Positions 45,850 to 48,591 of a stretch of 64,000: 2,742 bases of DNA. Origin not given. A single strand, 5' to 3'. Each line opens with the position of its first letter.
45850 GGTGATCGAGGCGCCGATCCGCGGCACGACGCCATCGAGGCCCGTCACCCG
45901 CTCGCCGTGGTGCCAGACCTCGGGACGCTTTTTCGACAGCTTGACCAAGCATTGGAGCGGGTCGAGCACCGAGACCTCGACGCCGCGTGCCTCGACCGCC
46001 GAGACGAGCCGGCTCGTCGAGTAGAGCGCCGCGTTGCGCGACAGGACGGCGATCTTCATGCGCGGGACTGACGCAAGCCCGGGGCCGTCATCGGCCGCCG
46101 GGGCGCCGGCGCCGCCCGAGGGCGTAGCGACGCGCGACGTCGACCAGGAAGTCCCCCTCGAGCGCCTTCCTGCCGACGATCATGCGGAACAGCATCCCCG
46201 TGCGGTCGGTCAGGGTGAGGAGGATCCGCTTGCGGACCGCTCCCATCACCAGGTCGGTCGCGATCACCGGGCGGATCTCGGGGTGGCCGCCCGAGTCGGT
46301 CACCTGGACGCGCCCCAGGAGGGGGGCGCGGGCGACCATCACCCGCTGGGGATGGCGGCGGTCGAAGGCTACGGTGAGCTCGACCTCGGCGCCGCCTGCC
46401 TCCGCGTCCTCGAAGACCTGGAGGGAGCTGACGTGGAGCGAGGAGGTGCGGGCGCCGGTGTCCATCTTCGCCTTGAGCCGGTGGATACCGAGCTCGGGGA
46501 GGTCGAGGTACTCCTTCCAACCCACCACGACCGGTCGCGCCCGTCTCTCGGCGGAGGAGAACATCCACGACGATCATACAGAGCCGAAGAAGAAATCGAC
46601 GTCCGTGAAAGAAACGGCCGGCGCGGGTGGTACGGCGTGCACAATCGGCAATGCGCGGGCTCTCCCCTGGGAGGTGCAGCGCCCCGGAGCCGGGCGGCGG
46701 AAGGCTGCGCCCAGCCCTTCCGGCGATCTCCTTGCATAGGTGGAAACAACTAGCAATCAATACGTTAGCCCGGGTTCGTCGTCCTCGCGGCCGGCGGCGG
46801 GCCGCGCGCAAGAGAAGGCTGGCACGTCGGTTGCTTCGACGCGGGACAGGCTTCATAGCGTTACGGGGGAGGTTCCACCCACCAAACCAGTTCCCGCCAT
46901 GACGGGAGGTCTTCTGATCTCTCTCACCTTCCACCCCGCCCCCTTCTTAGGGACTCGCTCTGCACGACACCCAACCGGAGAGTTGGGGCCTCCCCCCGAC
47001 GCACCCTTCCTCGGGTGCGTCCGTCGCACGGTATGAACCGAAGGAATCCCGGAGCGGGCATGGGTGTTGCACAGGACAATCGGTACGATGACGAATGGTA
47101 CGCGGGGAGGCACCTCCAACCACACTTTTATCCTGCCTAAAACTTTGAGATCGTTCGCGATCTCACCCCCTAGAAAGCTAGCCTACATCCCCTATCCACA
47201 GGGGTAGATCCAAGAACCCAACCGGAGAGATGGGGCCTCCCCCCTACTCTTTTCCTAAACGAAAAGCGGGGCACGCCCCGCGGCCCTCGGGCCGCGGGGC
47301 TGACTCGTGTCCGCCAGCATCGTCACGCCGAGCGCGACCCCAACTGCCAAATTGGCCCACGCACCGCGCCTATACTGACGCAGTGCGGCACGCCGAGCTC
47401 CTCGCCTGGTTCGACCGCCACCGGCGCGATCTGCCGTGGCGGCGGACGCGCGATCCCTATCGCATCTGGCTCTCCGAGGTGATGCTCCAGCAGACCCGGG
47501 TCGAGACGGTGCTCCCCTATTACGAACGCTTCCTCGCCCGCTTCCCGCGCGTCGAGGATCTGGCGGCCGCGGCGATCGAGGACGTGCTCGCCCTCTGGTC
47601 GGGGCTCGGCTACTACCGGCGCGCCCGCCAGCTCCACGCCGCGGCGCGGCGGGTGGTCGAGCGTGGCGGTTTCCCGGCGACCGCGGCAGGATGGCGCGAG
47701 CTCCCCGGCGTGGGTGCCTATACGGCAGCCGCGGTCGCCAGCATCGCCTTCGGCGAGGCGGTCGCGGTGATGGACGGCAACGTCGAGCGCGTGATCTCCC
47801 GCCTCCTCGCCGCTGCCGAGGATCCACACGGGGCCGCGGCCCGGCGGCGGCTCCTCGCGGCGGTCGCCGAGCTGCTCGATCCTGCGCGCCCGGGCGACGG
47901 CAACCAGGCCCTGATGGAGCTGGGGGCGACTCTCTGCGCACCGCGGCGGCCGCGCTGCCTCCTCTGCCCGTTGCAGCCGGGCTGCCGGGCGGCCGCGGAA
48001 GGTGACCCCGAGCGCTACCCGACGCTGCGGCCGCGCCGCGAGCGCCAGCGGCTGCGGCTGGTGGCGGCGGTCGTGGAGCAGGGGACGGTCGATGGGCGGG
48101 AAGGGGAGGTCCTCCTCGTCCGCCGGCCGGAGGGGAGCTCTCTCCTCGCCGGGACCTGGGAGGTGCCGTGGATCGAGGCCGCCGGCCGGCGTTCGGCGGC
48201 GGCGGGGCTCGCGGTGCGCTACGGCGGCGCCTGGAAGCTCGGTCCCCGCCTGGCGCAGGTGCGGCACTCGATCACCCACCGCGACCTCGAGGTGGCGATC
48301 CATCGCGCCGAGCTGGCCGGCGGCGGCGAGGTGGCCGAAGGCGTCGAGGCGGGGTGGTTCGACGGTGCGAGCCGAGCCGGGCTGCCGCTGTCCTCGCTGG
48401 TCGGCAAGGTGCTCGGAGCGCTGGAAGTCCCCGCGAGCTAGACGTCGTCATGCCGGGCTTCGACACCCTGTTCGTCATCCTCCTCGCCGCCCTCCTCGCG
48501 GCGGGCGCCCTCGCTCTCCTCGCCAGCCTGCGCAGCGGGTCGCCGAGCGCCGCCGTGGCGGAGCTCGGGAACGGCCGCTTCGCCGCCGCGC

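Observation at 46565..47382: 818-nt gene-free, GC-poor, hairpin-dense spacer between divergent rimB-like gene and mutY: unassigned structured RNA(s) or replication/recombination-related DNA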

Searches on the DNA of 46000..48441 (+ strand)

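Call 4: search_rna_families(source=window, start=46000, end=48000, threshold=evalue, max_evalue=10, show_alignments=3)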
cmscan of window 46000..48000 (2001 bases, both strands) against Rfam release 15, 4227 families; matches with E-value up to 10: 5.
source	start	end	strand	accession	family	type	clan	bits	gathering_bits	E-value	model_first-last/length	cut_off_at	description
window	47174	47306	+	RF02232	sX13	Gene; sRNA;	-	17.6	50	2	1-115/115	no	Xanthomonadaceae sRNA sX13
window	47234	47363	-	RF01757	sbcD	Gene; sRNA;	-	16.7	40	2.4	1-155/155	no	sbcD RNA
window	47136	47243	-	RF02126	GHRLOS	Gene; lncRNA;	-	15.8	48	0.66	1-70/70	no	Ghrelin opposite strand RNA conserved region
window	46909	46926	-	RF03092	Ocean-VII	Gene; sRNA;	-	12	53.5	4.1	1-41/41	no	Ocean-VII RNA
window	47241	47256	-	RF02914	DUF805b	Cis-reg;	CL00115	11.6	35.6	9.3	1-35/35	no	DUF805b RNA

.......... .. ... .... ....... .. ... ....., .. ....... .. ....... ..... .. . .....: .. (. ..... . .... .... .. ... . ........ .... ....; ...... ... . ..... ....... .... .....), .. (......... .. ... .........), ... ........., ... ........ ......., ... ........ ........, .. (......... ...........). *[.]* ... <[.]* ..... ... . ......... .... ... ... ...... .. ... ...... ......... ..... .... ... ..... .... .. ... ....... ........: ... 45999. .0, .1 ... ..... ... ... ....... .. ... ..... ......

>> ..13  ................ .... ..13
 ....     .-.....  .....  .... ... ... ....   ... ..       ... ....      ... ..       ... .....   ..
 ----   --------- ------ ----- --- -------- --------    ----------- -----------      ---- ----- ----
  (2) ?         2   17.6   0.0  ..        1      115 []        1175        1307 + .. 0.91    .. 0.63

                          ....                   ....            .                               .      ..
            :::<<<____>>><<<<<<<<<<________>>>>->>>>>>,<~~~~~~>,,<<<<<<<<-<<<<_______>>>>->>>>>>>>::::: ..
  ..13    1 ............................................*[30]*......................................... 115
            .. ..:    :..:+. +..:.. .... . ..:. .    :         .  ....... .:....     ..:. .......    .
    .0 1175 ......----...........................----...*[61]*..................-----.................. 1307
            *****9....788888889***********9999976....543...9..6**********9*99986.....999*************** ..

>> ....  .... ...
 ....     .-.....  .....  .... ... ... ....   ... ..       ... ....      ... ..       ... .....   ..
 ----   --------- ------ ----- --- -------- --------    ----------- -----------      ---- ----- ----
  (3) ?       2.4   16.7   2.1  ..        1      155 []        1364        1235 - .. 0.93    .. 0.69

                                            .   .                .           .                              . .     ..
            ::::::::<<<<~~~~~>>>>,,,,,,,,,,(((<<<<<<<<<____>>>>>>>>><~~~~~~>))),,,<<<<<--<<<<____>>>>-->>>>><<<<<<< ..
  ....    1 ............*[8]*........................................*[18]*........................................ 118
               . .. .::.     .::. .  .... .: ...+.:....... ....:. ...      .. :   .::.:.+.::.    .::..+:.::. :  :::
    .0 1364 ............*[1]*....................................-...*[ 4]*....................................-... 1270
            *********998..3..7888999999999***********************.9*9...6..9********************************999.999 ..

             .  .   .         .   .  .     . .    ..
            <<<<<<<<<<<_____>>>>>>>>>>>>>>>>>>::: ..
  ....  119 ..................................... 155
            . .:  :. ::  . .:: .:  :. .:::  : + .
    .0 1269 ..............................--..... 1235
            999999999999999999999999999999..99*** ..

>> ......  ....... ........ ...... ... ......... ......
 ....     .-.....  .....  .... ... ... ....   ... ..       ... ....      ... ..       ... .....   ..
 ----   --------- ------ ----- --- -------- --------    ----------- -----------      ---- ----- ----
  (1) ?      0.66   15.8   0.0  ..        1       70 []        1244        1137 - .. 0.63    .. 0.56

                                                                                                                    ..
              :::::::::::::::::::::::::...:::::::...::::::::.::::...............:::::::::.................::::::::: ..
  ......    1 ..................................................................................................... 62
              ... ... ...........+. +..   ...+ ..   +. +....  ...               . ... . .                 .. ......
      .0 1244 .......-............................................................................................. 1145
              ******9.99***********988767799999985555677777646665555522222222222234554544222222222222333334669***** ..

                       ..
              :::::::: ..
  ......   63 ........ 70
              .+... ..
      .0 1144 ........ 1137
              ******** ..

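Call 27: build_rna_model(alignment_id=A3, structure=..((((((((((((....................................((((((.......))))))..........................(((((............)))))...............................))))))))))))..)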
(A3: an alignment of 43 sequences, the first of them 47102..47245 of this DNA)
Model R1 built from alignment A3 (43 sequences, 162 columns); structure: as given.
model positions 140; base pairs 23; branch points 1; effective number of sequences 2.17; information 0.59 bits per position. Calibrated on 0.2 Mb of random sequence (short: E-values are rough).
structure used (alignment columns):
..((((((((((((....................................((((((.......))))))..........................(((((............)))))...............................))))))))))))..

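Call 29: search_with_rna_model(model_id=R1, sources=[window, L001, L002, L003, L004, L005, L006, L007, L008, L009, L010, L011, L012, L013, L014, L015, L016, L017, L018, L019, L020, L021, L022, L023, L024, L025, L026, L027, L028, L029, L030, L031, L032, L033, L034, L035, L036, L037, L038, L039, L040, L041, L042, L043, L044, L045, L046, L047, L048, L049, L050, L051, L052, L053, L058], max_evalue=1, make_alignment=true)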
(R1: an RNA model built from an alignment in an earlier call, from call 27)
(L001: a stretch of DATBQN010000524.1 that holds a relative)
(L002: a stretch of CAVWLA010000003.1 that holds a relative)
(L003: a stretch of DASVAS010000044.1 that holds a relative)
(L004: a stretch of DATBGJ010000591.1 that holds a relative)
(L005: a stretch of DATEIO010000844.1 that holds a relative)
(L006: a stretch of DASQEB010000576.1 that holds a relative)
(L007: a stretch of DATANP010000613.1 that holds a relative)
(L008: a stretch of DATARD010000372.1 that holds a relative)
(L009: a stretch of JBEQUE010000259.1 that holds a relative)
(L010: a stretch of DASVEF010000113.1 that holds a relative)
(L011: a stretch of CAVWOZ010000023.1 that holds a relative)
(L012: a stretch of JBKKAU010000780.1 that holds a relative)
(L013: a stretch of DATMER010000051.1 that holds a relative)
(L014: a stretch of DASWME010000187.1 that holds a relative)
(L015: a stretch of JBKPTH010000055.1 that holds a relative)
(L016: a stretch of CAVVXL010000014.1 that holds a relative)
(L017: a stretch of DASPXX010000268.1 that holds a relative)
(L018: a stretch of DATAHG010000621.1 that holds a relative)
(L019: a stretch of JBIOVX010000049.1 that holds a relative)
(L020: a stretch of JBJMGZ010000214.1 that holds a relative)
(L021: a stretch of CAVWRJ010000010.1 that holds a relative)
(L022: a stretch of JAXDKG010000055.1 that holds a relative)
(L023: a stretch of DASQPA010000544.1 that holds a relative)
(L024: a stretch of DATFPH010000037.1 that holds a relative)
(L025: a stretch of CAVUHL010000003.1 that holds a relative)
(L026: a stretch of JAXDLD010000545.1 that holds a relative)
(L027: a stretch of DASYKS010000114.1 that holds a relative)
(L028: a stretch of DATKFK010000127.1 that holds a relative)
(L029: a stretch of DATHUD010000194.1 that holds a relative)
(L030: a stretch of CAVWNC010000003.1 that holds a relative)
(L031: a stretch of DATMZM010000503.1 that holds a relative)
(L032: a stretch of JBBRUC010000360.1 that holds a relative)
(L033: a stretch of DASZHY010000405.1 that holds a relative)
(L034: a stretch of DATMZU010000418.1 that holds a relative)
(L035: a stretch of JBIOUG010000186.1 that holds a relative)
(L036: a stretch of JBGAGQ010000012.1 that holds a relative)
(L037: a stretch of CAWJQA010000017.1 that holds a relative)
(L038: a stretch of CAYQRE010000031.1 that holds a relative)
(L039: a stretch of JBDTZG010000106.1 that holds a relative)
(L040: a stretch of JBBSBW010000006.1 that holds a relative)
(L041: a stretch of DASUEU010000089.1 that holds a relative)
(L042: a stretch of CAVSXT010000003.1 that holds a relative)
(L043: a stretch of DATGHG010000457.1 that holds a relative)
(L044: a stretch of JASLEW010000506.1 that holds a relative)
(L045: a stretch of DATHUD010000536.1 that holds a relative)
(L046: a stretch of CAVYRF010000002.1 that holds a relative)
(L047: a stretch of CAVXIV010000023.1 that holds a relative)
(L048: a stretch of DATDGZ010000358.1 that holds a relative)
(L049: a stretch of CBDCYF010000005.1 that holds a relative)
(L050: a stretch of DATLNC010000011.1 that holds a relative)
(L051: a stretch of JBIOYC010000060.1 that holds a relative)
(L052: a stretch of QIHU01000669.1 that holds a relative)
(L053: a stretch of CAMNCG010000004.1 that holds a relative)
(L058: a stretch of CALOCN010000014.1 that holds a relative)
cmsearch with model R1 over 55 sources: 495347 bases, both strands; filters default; matches with E-value up to 1: 91.
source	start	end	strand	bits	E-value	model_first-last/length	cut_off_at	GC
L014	3737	3877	+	140.8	9.5e-28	1-140/140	no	0.57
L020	3601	3743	+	137.2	5.6e-27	1-140/140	no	0.52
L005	3735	3877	+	136.9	6.4e-27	1-140/140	no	0.54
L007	3762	3901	+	136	1e-26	1-140/140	no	0.54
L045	3740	3878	+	135.1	1.5e-26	1-140/140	no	0.57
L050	3746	3887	+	135.1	1.6e-26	1-140/140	no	0.53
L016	3731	3873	+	134.2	2.4e-26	1-140/140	no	0.55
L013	3737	3876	+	133.8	3e-26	1-140/140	no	0.53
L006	288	429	+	132.4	6e-26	1-140/140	no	0.55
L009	3707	3846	+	131.9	7.6e-26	1-140/140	no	0.56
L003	3740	3880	+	131.3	1e-25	1-140/140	no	0.57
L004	3767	3908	+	131.3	1e-25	1-140/140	no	0.56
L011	3615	3757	+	130.9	1.2e-25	1-140/140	no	0.55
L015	3769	3908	+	130.7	1.3e-25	1-140/140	no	0.56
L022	3747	3887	+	130.6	1.4e-25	1-140/140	no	0.52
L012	3761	3902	+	130.3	1.7e-25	1-140/140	no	0.54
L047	3739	3878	+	129.6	2.4e-25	1-140/140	no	0.56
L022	3477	3616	+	127.7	6e-25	1-140/140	no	0.59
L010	3518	3661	+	127.4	7e-25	1-140/140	no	0.55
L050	3506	3645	+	125.8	1.5e-24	1-140/140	no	0.58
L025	3437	3575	+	124.2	3.4e-24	1-140/140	no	0.58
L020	3375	3514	+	124.2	3.4e-24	1-140/140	no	0.56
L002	3722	3864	+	122.3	8.7e-24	1-140/140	no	0.59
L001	2799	2940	+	121.4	1.4e-23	1-140/140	no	0.56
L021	3754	3899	+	121.2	1.5e-23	1-140/140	no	0.54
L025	3724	3862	+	120.8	1.9e-23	1-140/140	no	0.54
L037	3779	3921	+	120.5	2.1e-23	1-140/140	no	0.56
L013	3497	3638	+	117.7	8.6e-23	1-140/140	no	0.56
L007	3516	3652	+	116.1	1.8e-22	1-140/140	no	0.58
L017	3502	3643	+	115.2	2.9e-22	1-140/140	no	0.56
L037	3544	3677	+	114.2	4.8e-22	1-140/140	no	0.54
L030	3730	3875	+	113.1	8.4e-22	1-140/140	no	0.56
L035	3766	3909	+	113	8.6e-22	1-140/140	no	0.56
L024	3747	3880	+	111.8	1.5e-21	1-140/140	no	0.59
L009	3474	3608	+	111.1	2.2e-21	1-140/140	no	0.57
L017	3742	3879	+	110.5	2.9e-21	1-140/140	no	0.57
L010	3765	3899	+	109.3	5.4e-21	1-140/140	no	0.56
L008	37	174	+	109.1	5.9e-21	1-140/140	no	0.54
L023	3754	3898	+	108.4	8.6e-21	1-140/140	no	0.55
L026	3753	3899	+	105.2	4.1e-20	1-140/140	no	0.54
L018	19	162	+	103.4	9.9e-20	1-140/140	no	0.55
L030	3473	3613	+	102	2e-19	1-140/140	no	0.62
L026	3463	3603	+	101.8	2.2e-19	1-140/140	no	0.57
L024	3507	3650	+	101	3.4e-19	1-140/140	no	0.55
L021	3475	3614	+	100.4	4.5e-19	1-140/140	no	0.59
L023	3494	3633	+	97.6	1.8e-18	1-140/140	no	0.6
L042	3631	3772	+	95.9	4e-18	1-140/140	no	0.57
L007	3146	3287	+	95.4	5.3e-18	1-140/140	no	0.54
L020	3035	3175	+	93.6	1.3e-17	1-140/140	no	0.55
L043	3633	3774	+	93.6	1.3e-17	1-140/140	no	0.58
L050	3251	3390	+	91.5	3.6e-17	1-140/140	no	0.55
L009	3115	3255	+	90.6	5.7e-17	1-140/140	no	0.53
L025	3193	3332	+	89.3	1.1e-16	1-140/140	no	0.54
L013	3156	3297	+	88.8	1.4e-16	1-140/140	no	0.55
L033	2930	3072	+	88.3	1.7e-16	1-140/140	no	0.57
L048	3670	3815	+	87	3.3e-16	1-140/140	no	0.55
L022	3235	3374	+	86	5.6e-16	1-140/140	no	0.54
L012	3510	3650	+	81.6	4.7e-15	1-140/140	no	0.58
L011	3255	3397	+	81.3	5.6e-15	1-140/140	no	0.54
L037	3179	3321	+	80.5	8.3e-15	1-140/140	no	0.54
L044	3427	3569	+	79.4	1.4e-14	1-140/140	no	0.56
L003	3407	3552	+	78.8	2e-14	1-140/140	no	0.55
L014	3333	3478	+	78.6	2.1e-14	1-140/140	no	0.54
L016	3390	3529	+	78.6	2.2e-14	1-140/140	no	0.54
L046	3029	3172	-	77.8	3.1e-14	1-140/140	no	0.55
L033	2657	2793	+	77.3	4e-14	1-140/140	no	0.61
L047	3402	3548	+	76.8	5.1e-14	1-140/140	no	0.52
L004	3509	3656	+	76.1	7.5e-14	1-140/140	no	0.55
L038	3680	3822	+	73.6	2.6e-13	1-140/140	no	0.57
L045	3484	3627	+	73.3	2.9e-13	1-140/140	no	0.6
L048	3283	3416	+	72.9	3.6e-13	1-140/140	no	0.55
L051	3722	3857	+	72.7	3.9e-13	1-140/140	no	0.63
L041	3724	3860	+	71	9.1e-13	1-140/140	no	0.61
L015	3514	3658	+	70.9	9.4e-13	1-140/140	no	0.57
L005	3477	3621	+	70.1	1.4e-12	1-140/140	no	0.59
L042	3253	3390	+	68.3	3.5e-12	1-140/140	no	0.56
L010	3225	3358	+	68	4e-12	1-140/140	no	0.51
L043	3289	3426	+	67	6.6e-12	1-140/140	no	0.57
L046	2325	2458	+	64.3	2.5e-11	1-140/140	no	0.63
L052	3719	3853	+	62.9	5e-11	1-140/140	no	0.54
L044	2699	2835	+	61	1.3e-10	1-140/140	no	0.65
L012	3269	3405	+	58.3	4.9e-10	1-140/140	no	0.56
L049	3739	3875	+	54.9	2.6e-09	1-140/140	no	0.54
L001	2566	2695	+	51.4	1.5e-08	1-140/140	no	0.59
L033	3215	3356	+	51.4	1.5e-08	1-140/140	no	0.62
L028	83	224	+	50.9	1.9e-08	1-140/140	no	0.61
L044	3715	3856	+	49.3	4.1e-08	1-140/140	no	0.66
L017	3044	3171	+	38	1.1e-05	1-140/140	no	0.54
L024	3057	3185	+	37.5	1.4e-05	1-140/140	no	0.52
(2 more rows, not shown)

Alignment A4: 91 matches aligned to the model, 189 columns, each read 5' to 3' on its own strand. Consensus structure (alignment columns), stored with it:
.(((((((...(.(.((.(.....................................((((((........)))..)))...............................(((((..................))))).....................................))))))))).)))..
